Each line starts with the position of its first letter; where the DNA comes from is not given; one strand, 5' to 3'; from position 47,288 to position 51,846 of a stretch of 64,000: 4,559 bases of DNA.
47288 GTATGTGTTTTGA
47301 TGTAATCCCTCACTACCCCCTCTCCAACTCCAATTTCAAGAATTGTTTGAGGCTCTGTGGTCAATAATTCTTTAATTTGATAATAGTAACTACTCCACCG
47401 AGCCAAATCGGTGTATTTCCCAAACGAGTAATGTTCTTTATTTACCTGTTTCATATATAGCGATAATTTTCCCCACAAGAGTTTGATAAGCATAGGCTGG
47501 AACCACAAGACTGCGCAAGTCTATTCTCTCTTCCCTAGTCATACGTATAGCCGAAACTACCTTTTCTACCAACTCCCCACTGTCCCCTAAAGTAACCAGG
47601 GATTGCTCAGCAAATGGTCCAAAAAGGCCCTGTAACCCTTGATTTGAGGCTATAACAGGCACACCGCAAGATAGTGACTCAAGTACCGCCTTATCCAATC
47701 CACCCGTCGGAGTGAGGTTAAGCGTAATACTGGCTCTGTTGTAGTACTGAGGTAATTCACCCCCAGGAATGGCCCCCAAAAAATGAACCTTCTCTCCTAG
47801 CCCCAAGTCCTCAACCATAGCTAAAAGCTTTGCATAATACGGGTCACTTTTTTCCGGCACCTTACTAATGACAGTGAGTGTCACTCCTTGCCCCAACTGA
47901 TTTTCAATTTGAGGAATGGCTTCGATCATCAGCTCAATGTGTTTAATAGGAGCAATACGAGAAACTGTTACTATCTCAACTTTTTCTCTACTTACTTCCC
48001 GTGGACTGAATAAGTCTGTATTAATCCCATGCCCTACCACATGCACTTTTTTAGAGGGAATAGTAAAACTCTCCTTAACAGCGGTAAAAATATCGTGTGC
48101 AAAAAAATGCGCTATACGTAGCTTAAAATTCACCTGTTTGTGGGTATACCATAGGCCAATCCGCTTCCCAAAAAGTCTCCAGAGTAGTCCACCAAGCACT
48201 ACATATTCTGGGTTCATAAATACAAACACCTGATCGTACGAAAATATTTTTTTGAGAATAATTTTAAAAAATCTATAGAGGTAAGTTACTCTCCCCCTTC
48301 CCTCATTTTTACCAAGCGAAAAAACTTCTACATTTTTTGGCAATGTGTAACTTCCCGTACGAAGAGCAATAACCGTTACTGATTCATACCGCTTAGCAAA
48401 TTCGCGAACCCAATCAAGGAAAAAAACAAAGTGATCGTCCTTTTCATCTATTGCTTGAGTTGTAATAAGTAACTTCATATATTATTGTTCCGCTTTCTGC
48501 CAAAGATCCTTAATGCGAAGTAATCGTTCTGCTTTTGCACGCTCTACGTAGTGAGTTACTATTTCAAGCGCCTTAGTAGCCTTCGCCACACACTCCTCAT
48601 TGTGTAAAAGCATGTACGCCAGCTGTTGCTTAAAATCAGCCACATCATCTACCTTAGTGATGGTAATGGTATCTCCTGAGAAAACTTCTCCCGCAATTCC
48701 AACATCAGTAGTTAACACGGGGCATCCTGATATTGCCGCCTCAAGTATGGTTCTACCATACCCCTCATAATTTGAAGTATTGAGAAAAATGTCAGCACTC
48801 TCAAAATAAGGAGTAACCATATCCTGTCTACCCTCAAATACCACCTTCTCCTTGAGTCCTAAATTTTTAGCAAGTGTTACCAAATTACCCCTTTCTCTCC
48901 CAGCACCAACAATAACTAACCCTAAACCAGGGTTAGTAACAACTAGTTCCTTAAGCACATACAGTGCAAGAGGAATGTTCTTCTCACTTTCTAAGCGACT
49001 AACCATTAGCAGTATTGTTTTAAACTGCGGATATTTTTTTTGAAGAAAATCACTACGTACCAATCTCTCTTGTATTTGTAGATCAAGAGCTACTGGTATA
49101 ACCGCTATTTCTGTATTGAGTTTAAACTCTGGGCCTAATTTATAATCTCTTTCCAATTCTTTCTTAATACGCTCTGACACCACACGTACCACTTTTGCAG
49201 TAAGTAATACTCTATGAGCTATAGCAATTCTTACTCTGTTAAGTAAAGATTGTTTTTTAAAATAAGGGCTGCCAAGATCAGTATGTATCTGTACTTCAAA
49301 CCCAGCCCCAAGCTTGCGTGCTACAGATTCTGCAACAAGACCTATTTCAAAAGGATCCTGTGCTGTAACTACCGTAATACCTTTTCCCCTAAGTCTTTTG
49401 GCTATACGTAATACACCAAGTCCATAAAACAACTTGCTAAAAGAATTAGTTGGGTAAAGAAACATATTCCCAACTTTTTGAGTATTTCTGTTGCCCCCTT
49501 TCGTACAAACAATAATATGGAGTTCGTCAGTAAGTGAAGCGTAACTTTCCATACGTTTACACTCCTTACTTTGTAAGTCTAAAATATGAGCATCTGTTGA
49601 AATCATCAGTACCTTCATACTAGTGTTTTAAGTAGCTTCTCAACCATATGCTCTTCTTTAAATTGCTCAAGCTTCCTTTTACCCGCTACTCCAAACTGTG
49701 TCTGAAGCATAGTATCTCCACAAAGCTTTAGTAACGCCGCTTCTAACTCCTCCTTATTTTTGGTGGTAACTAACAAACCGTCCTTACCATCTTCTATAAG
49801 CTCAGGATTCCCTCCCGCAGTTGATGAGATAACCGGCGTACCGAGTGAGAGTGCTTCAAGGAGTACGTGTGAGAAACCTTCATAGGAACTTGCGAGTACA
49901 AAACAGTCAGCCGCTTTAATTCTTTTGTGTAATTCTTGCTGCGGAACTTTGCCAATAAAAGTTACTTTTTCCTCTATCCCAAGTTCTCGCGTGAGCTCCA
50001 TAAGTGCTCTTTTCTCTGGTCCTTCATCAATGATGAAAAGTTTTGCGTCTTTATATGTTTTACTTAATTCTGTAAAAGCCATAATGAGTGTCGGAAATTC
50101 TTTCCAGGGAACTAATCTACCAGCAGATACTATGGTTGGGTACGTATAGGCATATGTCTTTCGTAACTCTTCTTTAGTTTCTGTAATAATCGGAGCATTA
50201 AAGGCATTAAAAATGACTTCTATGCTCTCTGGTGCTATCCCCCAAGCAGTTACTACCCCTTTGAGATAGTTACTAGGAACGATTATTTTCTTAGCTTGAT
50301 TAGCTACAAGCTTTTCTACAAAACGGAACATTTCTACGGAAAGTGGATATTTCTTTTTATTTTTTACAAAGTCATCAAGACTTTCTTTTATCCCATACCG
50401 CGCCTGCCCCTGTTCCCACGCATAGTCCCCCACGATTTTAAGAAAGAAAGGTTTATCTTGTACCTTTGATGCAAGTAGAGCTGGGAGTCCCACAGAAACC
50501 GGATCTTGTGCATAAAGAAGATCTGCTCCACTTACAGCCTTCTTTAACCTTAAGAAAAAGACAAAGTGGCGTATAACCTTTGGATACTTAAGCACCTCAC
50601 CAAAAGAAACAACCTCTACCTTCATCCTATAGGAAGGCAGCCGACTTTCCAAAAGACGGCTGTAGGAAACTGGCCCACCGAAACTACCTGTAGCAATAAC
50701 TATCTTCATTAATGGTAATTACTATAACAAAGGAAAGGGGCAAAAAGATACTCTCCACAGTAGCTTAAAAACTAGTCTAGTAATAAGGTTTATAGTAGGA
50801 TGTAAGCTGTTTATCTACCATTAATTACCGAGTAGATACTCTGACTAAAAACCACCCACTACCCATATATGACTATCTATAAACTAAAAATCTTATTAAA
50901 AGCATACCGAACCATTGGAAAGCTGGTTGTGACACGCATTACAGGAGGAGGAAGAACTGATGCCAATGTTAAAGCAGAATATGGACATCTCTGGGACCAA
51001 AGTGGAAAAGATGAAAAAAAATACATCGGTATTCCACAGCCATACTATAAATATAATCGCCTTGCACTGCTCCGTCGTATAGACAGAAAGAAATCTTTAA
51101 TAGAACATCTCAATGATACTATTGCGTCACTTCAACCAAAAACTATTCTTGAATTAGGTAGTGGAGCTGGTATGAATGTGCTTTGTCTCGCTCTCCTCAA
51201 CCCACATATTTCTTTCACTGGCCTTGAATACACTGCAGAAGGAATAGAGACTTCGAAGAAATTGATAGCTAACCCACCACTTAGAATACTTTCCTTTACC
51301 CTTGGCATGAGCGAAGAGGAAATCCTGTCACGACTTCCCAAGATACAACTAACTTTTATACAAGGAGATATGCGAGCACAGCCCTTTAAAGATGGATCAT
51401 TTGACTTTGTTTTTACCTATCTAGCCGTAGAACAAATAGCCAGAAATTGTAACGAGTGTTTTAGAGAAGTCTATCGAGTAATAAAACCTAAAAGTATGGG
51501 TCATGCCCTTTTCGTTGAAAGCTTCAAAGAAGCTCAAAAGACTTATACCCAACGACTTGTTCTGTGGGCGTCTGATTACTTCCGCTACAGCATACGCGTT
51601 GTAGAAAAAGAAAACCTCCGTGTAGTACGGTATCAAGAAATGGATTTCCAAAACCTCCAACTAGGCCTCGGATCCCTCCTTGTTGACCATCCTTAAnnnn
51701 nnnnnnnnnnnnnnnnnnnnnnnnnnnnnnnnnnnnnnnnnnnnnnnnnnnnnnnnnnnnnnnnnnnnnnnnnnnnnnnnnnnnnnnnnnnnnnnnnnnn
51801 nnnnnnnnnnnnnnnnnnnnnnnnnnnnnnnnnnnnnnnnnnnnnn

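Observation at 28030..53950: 26-kb surface-glycan locus with an unusual density of SAM-methyltransferases (6), GT4 transferases (6), two Fe/2OG dioxygenases, AsnB, KpsF and a TagF-like transferase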

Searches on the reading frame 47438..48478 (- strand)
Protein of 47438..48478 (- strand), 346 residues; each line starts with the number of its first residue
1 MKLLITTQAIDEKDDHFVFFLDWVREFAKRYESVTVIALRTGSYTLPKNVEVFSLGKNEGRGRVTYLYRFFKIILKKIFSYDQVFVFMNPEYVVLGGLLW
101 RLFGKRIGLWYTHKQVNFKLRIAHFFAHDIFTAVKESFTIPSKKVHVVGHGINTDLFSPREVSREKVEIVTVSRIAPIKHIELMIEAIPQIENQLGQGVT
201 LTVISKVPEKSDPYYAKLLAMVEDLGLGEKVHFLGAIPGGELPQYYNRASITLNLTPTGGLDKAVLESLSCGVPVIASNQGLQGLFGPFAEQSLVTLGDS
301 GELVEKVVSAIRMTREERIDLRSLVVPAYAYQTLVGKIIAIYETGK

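Call 4: search_protein_families(library=pfam, proteins=[window:47438-48478:-], max_evalue=0.01)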
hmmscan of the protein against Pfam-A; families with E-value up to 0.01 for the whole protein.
window:47438-48478:- (346 aa): 5 families
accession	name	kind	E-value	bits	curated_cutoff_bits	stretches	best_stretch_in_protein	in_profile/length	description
PF13692.12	Glyco_trans_1_4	-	9.6e-19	68.5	27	1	168-311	3-140/142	Glycosyl transferases group 1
PF00534.26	Glycos_transf_1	-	1.3e-17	64.3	26.4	1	164-314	13-159/172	Glycosyl transferases group 1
PF13524.12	Glyco_trans_1_2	-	6.2e-09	36.4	25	1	225-319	27-119/144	Glycosyl transferase-like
PF20706.3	GT4-conflict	-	5.5e-05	22.7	26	1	142-282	171-316/385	Family 4 Glycosyltransferase in conflict systems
PF13477.12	Glyco_trans_4_2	-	0.0039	17.8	23.4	0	18-102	11-96/139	Glycosyl transferase 4-like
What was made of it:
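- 47438..48478 (-): GT4 glycosyltransferase 3. It is frameshifted in one strain variant. Glyco_trans_1_4 68.5 bits (call 4).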

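Call 10: search_protein_families(library=ncbifam, proteins=[window:47438-48478:-], max_evalue=0.01)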
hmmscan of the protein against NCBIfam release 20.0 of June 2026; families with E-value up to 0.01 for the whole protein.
window:47438-48478:- (346 aa): 22 families
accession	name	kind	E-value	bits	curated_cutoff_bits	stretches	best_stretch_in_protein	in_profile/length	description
NF038255.1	exopoly_VpsD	equivalog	2.9e-17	62.6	300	1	142-282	176-316/381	VpsD family glycosyltransferase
NF041876.1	EPS_EpsE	equivalog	1.1e-16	61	400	1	119-303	158-351/389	exopolysaccharide biosynthesis GT4 family glycosyltransferase EpsE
TIGR03088.1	stp2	hypoth_equivalog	2.6e-12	46.5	409.05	1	128-306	145-331/374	TIGR03088 family PEP-CTERM/XrtA system glycosyltransferase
TIGR03999.1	thiol_BshA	equivalog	1.5e-09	37.3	273.7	1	142-315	166-340/375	N-acetyl-alpha-D-glucosaminyl L-malate synthase BshA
NF041010.1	glycosy_Agl16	equivalog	6.3e-09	35.1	575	1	140-281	153-286/352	glycosylation protein Agl16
NF038229.1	Glyco4_Geo_Pelo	equivalog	2.4e-08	33.4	400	1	126-279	116-268/338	GPMC system family 4 glycosyltransferase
NF038011.1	PelF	equivalog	2.9e-08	33.2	100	1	141-305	278-440/489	GT4 family glycosyltransferase PelF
TIGR03449.1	mycothiol_MshA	equivalog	9e-08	31.4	462.5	1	137-281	182-336/406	D-inositol-3-phosphate glycosyltransferase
TIGR04005.1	wcaL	equivalog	3.1e-06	26.3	537.6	1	129-310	183-367/406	colanic acid biosynthesis glycosyltransferase WcaL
NF047880.1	glyco_SdgA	exception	3.6e-06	25.8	800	1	162-312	311-455/488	serine-aspartate repeat adhesin O-glycosyltransferase SdgA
NF046085.1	XrtY_assoc_Gly1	equivalog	5.3e-06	25.5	400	1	162-343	205-382/387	XrtY-associated glycosyltransferase XYAG1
NF047881.1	glyco_SdgB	exception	6.2e-06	25.2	800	1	160-309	315-458/496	serine-aspartate repeat adhesin O-glycosyltransferase SdgB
TIGR04047.1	MSMEG_0565_glyc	hypoth_equivalog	8.8e-06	25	259.85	1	212-280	239-308/373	MSMEG_0565 family glycosyltransferase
NF050063.1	ProtGlycPglJ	equivalog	5.8e-05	22.5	500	1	136-288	161-307/363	N-acetylgalactosamine-N,N'-diacetylbacillosaminyl-diphospho-undecaprenol 4-alpha-N-acetylgalactosaminyltransferase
NF038295.1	EPS_HpsP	equivalog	0.00011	21.4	550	1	160-343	201-385/388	hormogonium polysaccharide biosynthesis glycosyltransferase HpsP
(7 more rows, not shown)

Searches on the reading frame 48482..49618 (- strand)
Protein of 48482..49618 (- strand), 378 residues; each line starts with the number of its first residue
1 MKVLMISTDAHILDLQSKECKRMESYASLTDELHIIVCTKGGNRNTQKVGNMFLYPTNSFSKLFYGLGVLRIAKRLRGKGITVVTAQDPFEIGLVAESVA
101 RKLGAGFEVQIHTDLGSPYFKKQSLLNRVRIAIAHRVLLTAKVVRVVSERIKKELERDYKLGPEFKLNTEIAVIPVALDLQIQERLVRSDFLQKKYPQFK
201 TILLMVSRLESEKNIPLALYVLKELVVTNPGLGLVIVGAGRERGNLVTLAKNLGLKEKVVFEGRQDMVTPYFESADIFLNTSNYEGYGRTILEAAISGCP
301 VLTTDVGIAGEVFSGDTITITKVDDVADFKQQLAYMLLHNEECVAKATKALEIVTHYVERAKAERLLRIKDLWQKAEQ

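Call 5: search_protein_families(library=pfam, proteins=[window:48482-49618:-], max_evalue=0.01)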
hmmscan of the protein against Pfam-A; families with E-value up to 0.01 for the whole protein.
window:48482-49618:- (378 aa): 6 families
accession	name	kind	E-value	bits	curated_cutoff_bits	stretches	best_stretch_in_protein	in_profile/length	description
PF00534.26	Glycos_transf_1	-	1.1e-25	90.6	26.4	1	199-343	14-162/172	Glycosyl transferases group 1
PF13692.12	Glyco_trans_1_4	-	1.8e-22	80.5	27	1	201-337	2-140/142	Glycosyl transferases group 1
PF20706.3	GT4-conflict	-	1e-07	31.8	26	1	95-305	95-312/385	Family 4 Glycosyltransferase in conflict systems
PF13439.12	Glyco_transf_4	-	1.9e-07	31.7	28.5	1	33-180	22-168/170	Glycosyltransferase Family 4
PF13524.12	Glyco_trans_1_2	-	4e-06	27.3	25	1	264-357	36-133/144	Glycosyl transferase-like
PF13579.12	Glyco_trans_4_4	-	0.00029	21.6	29.7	1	63-157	53-144/158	Glycosyl transferase 4-like domain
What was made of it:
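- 48482..49618 (-): GT4 glycosyltransferase 4. Glycos_transf_1 90.6 bits (call 5).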

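Call 11: search_protein_families(library=ncbifam, proteins=[window:48482-49618:-], max_evalue=0.01)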
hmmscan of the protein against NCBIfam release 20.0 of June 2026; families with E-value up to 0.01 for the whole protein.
window:48482-49618:- (378 aa): 36 families (the best 25 are shown)
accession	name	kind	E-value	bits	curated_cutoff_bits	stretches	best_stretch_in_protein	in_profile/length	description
TIGR03999.1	thiol_BshA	equivalog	5.4e-21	74.9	273.7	1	141-354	145-353/375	N-acetyl-alpha-D-glucosaminyl L-malate synthase BshA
TIGR03088.1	stp2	hypoth_equivalog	7.5e-18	64.7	409.05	1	198-350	192-349/374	TIGR03088 family PEP-CTERM/XrtA system glycosyltransferase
NF011726.0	PRK15179.1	equivalog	2.2e-15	56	733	1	205-327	522-645/694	Vi polysaccharide biosynthesis protein TviE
NF050063.1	ProtGlycPglJ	equivalog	8.1e-14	51.6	500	1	173-350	172-343/363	N-acetylgalactosamine-N,N'-diacetylbacillosaminyl-diphospho-undecaprenol 4-alpha-N-acetylgalactosaminyltransferase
NF047880.1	glyco_SdgA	exception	1.6e-12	46.8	800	1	200-308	315-423/488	serine-aspartate repeat adhesin O-glycosyltransferase SdgA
NF038295.1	EPS_HpsP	equivalog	3.3e-11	42.8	550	1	157-367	164-381/388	hormogonium polysaccharide biosynthesis glycosyltransferase HpsP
NF047684.1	TeichurnBiosyTuaC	equivalog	3.6e-11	42.6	550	1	168-366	184-382/391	teichuronic acid biosynthesis protein TuaC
NF047881.1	glyco_SdgB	exception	4.1e-11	42.2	800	1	165-353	291-476/496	serine-aspartate repeat adhesin O-glycosyltransferase SdgB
NF038229.1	Glyco4_Geo_Pelo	equivalog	7.1e-11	41.7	400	1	90-365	65-328/338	GPMC system family 4 glycosyltransferase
TIGR03449.1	mycothiol_MshA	equivalog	7.6e-11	41.5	462.5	1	197-368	217-398/406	D-inositol-3-phosphate glycosyltransferase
NF041876.1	EPS_EpsE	equivalog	1.8e-10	40.7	400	1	140-365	161-388/389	exopolysaccharide biosynthesis GT4 family glycosyltransferase EpsE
TIGR04047.1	MSMEG_0565_glyc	hypoth_equivalog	9.5e-10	38.1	259.85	1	132-366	130-367/373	MSMEG_0565 family glycosyltransferase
TIGR02918.1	TIGR02918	equivalog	1.6e-09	37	574.6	1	199-316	318-434/500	accessory Sec system glycosyltransferase GtfA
NF053787.1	GlcN_PG_synth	equivalog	3.3e-09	36.1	480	1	169-349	164-336/361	N-acetylglucosaminyl phosphatidylglycerol synthase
NF046085.1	XrtY_assoc_Gly1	equivalog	3.8e-09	35.9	400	1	168-360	181-371/387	XrtY-associated glycosyltransferase XYAG1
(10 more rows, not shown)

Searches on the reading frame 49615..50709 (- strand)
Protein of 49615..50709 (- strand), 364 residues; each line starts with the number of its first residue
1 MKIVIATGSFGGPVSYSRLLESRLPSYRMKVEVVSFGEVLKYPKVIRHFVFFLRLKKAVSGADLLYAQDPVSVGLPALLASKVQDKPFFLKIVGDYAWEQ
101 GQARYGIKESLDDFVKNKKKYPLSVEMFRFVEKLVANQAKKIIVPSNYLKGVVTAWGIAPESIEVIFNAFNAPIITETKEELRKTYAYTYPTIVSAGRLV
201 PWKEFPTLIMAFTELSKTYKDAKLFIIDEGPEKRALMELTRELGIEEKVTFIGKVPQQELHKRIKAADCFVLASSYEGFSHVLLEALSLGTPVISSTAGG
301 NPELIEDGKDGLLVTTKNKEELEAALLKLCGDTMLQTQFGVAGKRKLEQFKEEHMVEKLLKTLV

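Call 5: search_protein_families(library=pfam, proteins=[window:49615-50709:-], max_evalue=0.01)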
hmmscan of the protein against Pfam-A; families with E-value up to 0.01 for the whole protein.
window:49615-50709:- (364 aa): 6 families
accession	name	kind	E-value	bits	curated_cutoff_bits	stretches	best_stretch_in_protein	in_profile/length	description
PF00534.26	Glycos_transf_1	-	1.1e-40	139.4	26.4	1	189-345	14-171/172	Glycosyl transferases group 1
PF13692.12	Glyco_trans_1_4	-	1.1e-32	113.7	27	1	191-332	2-142/142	Glycosyl transferases group 1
PF13439.12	Glyco_transf_4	-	4.2e-08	33.8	28.5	1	30-170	39-166/170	Glycosyltransferase Family 4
PF20706.3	GT4-conflict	-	5.2e-06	26.1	26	1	188-308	195-323/385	Family 4 Glycosyltransferase in conflict systems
PF13524.12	Glyco_trans_1_2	-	1.7e-05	25.3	25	1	248-360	28-143/144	Glycosyl transferase-like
PF13579.12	Glyco_trans_4_4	-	3e-05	24.8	29.7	1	40-168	54-157/158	Glycosyl transferase 4-like domain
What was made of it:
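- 49615..50709 (-): GT4 glycosyltransferase 5. Glycos_transf_1 139 bits (call 5).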

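Call 11: search_protein_families(library=ncbifam, proteins=[window:49615-50709:-], max_evalue=0.01)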
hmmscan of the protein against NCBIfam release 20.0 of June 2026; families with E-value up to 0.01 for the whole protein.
window:49615-50709:- (364 aa): 39 families (the best 25 are shown)
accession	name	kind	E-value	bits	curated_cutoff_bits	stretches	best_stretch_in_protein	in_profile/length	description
NF041876.1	EPS_EpsE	equivalog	2.1e-33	116.1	400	1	192-353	216-383/389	exopolysaccharide biosynthesis GT4 family glycosyltransferase EpsE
TIGR03088.1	stp2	hypoth_equivalog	1.8e-31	109.5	409.05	1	192-359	196-366/374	TIGR03088 family PEP-CTERM/XrtA system glycosyltransferase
TIGR03999.1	thiol_BshA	equivalog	1.9e-31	109.4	273.7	1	133-359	139-366/375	N-acetyl-alpha-D-glucosaminyl L-malate synthase BshA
NF050063.1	ProtGlycPglJ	equivalog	2.1e-29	102.9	500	1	126-362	132-362/363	N-acetylgalactosamine-N,N'-diacetylbacillosaminyl-diphospho-undecaprenol 4-alpha-N-acetylgalactosaminyltransferase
TIGR04157.1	glyco_rSAM_CFB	subfamily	4.4e-26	91.8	400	1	132-347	163-389/406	TIGR04157 family glycosyltransferase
TIGR04063.1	stp3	hypoth_equivalog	5.5e-24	84.8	442.05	1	62-345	93-373/397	TIGR04063 family PEP-CTERM/XrtA system glycosyltransferase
TIGR03449.1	mycothiol_MshA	equivalog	5.2e-23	81.6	462.5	1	132-361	158-398/406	D-inositol-3-phosphate glycosyltransferase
NF007396.0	PRK09922.1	equivalog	6.9e-23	81.1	385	1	143-361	140-353/361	lipopolysaccharide 1,6-galactosyltransferase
NF047880.1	glyco_SdgA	exception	4.6e-21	74.9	800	1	176-358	302-482/488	serine-aspartate repeat adhesin O-glycosyltransferase SdgA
TIGR02149.1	glgA_Coryne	subfamily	7.5e-19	68.1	302.4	1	126-358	132-382/391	glycogen synthase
NF047684.1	TeichurnBiosyTuaC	equivalog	1.6e-18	66.8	550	1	163-338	192-360/391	teichuronic acid biosynthesis protein TuaC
NF038298.1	EPS_HpsO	equivalog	3.5e-17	62.3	575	1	178-360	187-381/388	hormogonium polysaccharide biosynthesis glycosyltransferase HpsO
NF047881.1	glyco_SdgB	exception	1.2e-16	60.5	800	1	189-362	320-492/496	serine-aspartate repeat adhesin O-glycosyltransferase SdgB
NF038229.1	Glyco4_Geo_Pelo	equivalog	3.1e-16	59.3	400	1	195-363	166-336/338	GPMC system family 4 glycosyltransferase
NF046085.1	XrtY_assoc_Gly1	equivalog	3.8e-16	58.9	400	1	158-360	179-378/387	XrtY-associated glycosyltransferase XYAG1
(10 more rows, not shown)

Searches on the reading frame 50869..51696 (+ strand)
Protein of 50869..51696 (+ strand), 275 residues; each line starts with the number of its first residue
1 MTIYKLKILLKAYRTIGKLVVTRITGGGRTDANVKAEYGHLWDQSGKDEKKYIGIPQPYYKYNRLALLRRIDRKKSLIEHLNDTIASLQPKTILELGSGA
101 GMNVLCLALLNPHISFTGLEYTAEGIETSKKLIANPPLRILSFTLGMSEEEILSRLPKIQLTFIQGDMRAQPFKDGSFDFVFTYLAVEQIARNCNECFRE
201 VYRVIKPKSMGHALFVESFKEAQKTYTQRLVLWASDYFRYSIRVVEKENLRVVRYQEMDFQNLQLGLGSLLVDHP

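Call 5: search_protein_families(library=pfam, proteins=[window:50869-51696:+], max_evalue=0.01)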
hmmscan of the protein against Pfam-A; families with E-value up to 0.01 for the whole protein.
window:50869-51696:+ (275 aa): 10 families
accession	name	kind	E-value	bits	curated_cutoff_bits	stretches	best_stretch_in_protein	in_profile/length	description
PF08241.18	Methyltransf_11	-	4.4e-14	53.3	21.2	1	94-208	1-90/95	Methyltransferase domain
PF13649.12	Methyltransf_25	-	2.6e-12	47.7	27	1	158-207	45-95/97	Methyltransferase domain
PF13847.12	Methyltransf_31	-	2.9e-12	46.9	27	1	91-209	5-105/145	Methyltransferase domain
PF08242.18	Methyltransf_12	-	1e-05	26.6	30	1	94-208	1-95/98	Methyltransferase domain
PF01209.24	Ubie_methyltran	-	4.9e-05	23.2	20.1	1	150-236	89-172/233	ubiE/COQ5 methyltransferase family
PF13489.12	Methyltransf_23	-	0.00098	19.3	27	1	80-247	12-147/164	Methyltransferase domain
PF02390.23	Methyltransf_4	-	0.0025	17.7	24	1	91-135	3-47/173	Putative methyltransferase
PF02527.21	GidB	-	0.0029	17.4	27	1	68-121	21-80/184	rRNA small subunit methyltransferase G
PF10294.15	Methyltransf_16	-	0.0031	17.7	21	1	84-125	41-84/174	Lysine methyltransferase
PF05175.20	MTS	-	0.0075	16.4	23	0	76-136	22-78/170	Methyltransferase small domain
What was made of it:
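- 50869..51696 (+): Class-I methyltransferase (MT11_e). Methyltransf_11 53.3 bits (call 5).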

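Call 11: search_protein_families(library=ncbifam, proteins=[window:50869-51696:+], max_evalue=0.01)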
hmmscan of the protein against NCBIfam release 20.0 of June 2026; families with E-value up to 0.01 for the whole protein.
window:50869-51696:+ (275 aa): 24 families
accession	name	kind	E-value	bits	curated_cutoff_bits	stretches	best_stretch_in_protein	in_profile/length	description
TIGR02072.1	BioC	equivalog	1.6e-10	41.2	184.95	1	61-224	8-145/244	malonyl-ACP O-methyltransferase BioC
NF045823.1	PthPhpthDimycoMt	equivalog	2.3e-10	40.1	300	1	160-251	114-201/256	phthiotriol/phenolphthiotriol dimycocerosates methyltransferase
NF045825.1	FAmtase_mtf2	equivalog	6.7e-09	35.3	400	1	160-250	106-192/248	fatty-acid O-methyltransferase Mtf2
NF040539.1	AST_met_ArsM_2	exception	8.7e-07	29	240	1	79-210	46-160/262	putative arsinothricin biosynthesis methyltransferase ArsM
NF008823.0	PRK11873.1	subfamily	1.1e-05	25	263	0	162-208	131-176/272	arsenite methyltransferase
NF007610.0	PRK10258.1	equivalog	1.4e-05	24.5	342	1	162-210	88-135/251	malonyl-ACP O-methyltransferase BioC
NF047649.1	MTase_UXPK_star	exception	1.6e-05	24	460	0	154-208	123-176/283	methyltransferase/UXPK-star double selenoprotein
NF041537.1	ArsM_AhpD_UU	exception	4.2e-05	22.5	510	1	92-208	79-175/345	arsenite methyltransferase/AhpD domain selenoprotein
NF001242.0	PRK00216.1-3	equivalog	9.9e-05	21.9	351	1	149-223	112-182/258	bifunctional demethylmenaquinone methyltransferase/2-methoxy-6-polyprenyl-1,4-benzoquinol methylase UbiE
NF001244.0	PRK00216.1-5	equivalog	0.0001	21.7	216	1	147-229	88-166/236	bifunctional demethylmenaquinone methyltransferase/2-methoxy-6-polyprenyl-1,4-benzoquinol methylase UbiE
TIGR01934.1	MenG_MenH_UbiE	subfamily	0.00015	21.2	158.35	1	158-226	87-152/223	ubiquinone/menaquinone biosynthesis methyltransferase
NF045667.1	MTase_DVU1556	equivalog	0.00038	20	155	0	160-208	67-114/213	DVU_1556 family methyltransferase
NF001241.0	PRK00216.1-2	equivalog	0.00045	19.9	327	1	158-223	93-154/231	demethylmenaquinone methyltransferase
NF001243.0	PRK00216.1-4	equivalog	0.00047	19.6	235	1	159-247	98-179/237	demethylmenaquinone methyltransferase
NF052510.1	methyltran_MpqE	exception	0.00067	19.1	335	1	147-226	86-161/234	methyl-plastoquinone biosynthesis methyltransferase MpqE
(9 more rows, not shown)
